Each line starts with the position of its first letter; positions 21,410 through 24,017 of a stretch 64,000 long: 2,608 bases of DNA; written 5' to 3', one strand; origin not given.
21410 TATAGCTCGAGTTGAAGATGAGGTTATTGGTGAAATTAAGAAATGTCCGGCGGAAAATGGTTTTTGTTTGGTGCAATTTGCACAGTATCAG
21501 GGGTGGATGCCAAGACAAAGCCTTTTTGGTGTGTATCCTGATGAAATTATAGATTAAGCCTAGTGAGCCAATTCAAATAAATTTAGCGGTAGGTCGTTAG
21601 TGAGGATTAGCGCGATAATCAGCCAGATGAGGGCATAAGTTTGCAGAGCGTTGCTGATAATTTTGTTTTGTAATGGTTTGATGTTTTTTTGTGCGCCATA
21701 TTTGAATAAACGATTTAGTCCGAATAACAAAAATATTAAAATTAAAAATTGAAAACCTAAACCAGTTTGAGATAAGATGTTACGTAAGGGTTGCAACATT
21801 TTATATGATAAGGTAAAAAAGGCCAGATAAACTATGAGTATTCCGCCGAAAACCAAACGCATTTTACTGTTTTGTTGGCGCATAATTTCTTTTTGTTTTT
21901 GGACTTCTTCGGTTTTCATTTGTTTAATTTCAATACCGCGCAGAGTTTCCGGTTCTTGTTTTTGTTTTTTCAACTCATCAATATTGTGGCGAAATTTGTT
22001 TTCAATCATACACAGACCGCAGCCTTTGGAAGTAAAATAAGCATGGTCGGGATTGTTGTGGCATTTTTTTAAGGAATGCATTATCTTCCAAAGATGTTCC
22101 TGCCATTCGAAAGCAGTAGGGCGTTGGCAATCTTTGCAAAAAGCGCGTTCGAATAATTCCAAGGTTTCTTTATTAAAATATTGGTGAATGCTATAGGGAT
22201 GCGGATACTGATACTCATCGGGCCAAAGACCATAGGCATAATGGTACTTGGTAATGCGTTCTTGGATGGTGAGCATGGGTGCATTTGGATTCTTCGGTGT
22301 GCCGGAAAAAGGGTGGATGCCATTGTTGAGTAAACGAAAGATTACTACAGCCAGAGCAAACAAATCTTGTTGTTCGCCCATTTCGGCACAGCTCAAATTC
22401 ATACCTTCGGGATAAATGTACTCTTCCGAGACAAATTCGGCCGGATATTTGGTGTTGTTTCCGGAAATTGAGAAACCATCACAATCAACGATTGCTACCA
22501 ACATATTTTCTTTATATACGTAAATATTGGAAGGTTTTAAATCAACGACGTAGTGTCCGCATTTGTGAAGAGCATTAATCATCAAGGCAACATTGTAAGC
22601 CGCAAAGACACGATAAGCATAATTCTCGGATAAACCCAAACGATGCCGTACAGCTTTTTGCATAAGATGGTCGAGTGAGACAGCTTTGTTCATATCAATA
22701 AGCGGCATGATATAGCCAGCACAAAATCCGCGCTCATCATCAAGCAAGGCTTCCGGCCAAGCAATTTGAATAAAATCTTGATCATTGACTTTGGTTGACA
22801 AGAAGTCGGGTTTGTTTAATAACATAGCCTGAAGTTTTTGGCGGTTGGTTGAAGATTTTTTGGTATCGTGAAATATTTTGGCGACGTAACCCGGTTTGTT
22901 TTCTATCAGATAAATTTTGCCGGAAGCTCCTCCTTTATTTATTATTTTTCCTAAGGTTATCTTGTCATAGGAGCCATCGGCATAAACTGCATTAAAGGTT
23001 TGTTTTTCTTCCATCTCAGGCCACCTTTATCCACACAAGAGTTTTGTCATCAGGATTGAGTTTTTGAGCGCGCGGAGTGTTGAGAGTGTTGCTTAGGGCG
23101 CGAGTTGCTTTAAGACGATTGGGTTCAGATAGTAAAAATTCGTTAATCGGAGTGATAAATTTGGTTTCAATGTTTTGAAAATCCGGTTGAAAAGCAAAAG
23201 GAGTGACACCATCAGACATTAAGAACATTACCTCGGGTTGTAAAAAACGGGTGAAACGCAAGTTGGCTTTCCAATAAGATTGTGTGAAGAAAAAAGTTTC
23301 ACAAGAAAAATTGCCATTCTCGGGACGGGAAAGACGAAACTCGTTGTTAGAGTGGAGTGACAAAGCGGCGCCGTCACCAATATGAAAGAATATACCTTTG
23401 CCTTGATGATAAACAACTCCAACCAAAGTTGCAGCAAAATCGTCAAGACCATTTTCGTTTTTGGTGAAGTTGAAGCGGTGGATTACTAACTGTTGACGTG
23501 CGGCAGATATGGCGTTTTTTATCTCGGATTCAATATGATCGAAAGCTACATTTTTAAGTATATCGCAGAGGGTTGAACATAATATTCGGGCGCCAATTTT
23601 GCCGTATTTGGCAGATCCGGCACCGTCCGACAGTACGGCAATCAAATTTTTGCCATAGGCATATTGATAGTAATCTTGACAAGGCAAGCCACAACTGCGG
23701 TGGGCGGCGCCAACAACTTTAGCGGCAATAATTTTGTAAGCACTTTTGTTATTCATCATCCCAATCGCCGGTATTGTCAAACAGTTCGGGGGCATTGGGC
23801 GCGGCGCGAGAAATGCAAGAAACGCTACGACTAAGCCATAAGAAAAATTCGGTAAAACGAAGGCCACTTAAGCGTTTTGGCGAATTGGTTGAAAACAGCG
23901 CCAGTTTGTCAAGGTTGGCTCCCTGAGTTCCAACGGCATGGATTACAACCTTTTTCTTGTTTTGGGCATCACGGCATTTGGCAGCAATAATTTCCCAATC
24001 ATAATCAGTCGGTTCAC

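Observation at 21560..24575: Tightly coupled lipoprotein / vWA (TerY/YegL-like) / PP2C / membrane-anchored Ser/Thr kinase operon: a TerY-P-type triad of unknown mechanism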

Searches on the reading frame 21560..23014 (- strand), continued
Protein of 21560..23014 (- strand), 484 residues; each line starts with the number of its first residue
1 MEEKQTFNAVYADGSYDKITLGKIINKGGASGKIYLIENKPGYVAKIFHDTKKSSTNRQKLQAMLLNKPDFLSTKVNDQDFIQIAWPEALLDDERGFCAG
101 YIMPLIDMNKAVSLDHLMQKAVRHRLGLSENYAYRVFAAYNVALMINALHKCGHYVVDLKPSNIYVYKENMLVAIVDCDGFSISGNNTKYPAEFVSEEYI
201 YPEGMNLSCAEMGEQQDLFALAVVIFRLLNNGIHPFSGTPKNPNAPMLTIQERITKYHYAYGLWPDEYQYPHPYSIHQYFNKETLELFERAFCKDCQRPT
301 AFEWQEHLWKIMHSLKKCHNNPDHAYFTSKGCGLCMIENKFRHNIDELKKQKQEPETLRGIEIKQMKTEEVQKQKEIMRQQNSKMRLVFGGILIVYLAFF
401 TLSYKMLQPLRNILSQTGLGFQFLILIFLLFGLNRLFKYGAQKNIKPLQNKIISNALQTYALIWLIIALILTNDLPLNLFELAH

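Call 73: find_encoding_contigs(protein=P0271, flank=6000, max_places=1)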
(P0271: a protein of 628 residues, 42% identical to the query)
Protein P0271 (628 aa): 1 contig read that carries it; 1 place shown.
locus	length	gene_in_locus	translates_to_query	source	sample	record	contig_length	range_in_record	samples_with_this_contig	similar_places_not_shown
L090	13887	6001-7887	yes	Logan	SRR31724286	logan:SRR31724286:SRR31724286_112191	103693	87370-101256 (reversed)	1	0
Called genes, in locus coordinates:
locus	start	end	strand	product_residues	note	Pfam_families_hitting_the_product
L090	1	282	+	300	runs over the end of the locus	PF01464:SLT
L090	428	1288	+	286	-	PF00669:Flagellin_N, PF00700:Flagellin_C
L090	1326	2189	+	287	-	PF00669:Flagellin_N, PF00700:Flagellin_C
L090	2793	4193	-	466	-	PF00082:Peptidase_S8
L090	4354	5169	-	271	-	PF13672:PP2C_2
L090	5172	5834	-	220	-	PF00092:VWA, PF13519:VWA_2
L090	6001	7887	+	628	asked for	PF00069:Pkinase (weak), PF08238:Sel1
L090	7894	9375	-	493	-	PF05076:SUFU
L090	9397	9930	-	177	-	PF04229:GrpB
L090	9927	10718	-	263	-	PF00535:Glycos_transf_2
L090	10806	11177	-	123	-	PF00903:Glyoxalase, PF22677:Ble-like_N (weak)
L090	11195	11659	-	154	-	PF08327:AHSA1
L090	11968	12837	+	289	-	PF00106:adh_short, PF13561:adh_short_C2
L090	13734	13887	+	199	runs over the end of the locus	PF02581:TMP-TENI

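Call 85: predict_structure(alignment_id=A5)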
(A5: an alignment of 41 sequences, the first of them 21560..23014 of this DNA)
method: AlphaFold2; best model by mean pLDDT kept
length: 484 residues; sequences in the alignment: 41
mean_pLDDT: 86.1   pTM: 0.70
mean pLDDT of the five models: 86.1, 84.8, 84.1, 83.6, 80.7
residues with pLDDT >= 90: 224; 70-90: 219; 50-70: 35; < 50: 6
segments of 3 or more residues with pLDDT < 50: none
pLDDT, mean of each block of 10 residues (from residue 1): 80 91 81 88 89 85 89 79 91 90 89 89 85 92 94 92 90 85 87 88 91 94 96 92 91 94 86 90 94 94 97 89 82 84 80 57 53 70 82 92 87 85 91 90 79 90 90 74 54
secondary structure, 60 per line:
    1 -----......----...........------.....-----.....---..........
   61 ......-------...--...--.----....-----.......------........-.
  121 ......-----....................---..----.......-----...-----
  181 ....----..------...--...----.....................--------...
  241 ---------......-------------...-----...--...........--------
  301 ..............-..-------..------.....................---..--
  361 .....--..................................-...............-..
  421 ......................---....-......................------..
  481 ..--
elements in order: E6-11 E16-26 E33-37 E43-47 H51-66 E74-76 E79-81 E89-92 E98-104 E111-113 H114-118 H120-126 H132-151 E164-167 E173-175 E181-184 H209-229 E238-240 H250-255 E269-271 H282-292 H301-314 H333-353 H368-401 H403-417 H419-442 H446-449 H451-472 H479-482

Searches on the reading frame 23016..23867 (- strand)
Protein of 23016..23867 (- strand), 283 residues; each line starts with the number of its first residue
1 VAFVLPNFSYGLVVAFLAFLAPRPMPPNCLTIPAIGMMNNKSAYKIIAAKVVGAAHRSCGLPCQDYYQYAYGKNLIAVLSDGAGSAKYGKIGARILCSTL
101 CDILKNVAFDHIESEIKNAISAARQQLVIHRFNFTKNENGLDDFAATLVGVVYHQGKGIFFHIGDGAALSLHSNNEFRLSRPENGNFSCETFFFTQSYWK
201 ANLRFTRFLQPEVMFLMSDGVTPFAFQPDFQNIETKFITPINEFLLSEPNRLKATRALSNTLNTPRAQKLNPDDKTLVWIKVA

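Call 3: search_protein_families(library=pfam, proteins=[window:23016-23867:-], max_evalue=0.01)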
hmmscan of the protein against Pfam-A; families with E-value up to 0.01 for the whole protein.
window:23016-23867:- (283 aa): 1 family
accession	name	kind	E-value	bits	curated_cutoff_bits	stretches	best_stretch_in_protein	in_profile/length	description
PF13672.11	PP2C_2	-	6.3e-36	124.3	24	1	52-241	1-191/209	Protein phosphatase 2C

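Call 4: search_protein_families(library=padloc, proteins=[window:23016-23867:-], max_evalue=0.01)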
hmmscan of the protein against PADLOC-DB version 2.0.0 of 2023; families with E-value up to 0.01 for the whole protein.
window:23016-23867:- (283 aa): 0 families

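Call 5: search_protein_families(library=ncbifam, proteins=[window:23016-23867:-], max_evalue=0.01)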
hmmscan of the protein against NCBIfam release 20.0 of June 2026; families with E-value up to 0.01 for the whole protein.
window:23016-23867:- (283 aa): 1 family
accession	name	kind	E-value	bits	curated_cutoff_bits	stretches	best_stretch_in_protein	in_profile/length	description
NF033484.1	Stp1_PP2C_phos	equivalog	5.8e-09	35.8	230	1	64-174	12-120/232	Stp1/IreP family PP2C-type Ser/Thr phosphatase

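Call 22: search_protein_families(library=padloc, proteins=[window:23016-23759:-], max_evalue=10)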
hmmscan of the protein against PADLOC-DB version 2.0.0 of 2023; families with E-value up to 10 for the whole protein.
window:23016-23759:- (247 aa): 0 families
